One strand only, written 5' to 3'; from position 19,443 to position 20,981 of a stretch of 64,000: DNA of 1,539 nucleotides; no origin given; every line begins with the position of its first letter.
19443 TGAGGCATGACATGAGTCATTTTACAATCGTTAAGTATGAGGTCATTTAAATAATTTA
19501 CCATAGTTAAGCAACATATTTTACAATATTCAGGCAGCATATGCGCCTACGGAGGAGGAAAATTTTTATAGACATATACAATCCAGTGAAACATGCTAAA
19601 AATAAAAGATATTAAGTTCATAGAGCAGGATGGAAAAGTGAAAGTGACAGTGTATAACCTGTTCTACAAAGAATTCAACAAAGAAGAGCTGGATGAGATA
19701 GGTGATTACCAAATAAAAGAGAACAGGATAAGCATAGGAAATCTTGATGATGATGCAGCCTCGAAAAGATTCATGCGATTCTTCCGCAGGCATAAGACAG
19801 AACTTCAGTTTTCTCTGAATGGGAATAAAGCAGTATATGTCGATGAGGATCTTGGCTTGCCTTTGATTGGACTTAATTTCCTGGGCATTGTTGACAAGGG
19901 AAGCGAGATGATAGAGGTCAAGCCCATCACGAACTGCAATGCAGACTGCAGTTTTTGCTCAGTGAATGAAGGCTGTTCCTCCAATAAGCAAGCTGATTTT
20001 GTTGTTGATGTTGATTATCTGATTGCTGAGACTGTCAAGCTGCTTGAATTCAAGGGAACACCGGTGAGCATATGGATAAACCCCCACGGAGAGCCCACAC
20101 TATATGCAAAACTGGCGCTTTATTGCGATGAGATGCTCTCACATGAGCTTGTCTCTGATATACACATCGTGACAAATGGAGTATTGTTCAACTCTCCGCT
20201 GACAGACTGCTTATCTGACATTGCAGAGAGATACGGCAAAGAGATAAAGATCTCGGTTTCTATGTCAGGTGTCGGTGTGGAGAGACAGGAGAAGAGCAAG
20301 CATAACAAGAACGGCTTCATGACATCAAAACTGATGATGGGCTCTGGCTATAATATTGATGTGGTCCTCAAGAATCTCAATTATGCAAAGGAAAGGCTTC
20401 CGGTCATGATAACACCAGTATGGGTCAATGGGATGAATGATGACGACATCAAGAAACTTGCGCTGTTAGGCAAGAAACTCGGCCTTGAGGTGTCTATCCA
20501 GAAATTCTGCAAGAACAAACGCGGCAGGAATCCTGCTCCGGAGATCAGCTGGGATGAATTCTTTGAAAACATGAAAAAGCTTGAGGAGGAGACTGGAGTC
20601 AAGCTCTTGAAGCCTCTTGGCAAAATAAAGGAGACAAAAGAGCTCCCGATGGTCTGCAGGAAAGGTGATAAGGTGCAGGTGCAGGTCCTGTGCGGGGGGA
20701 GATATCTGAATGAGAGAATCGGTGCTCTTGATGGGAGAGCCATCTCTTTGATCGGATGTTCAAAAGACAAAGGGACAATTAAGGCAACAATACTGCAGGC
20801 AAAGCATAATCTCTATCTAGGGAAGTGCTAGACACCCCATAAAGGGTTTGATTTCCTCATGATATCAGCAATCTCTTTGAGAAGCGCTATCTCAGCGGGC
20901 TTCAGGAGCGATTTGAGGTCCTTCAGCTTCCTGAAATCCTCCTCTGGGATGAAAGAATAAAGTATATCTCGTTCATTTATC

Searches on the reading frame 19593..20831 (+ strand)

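Call 36: search_protein_families(library=pfam, proteins=[window:19593-20831:+], max_evalue=0.0001)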
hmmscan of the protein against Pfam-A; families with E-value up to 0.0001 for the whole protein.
window:19593-20831:+ (412 aa): 1 family
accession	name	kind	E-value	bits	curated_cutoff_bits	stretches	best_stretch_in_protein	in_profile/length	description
PF04055.27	Radical_SAM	-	5.4e-15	56.4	29.5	1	110-290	2-163/166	Radical SAM superfamily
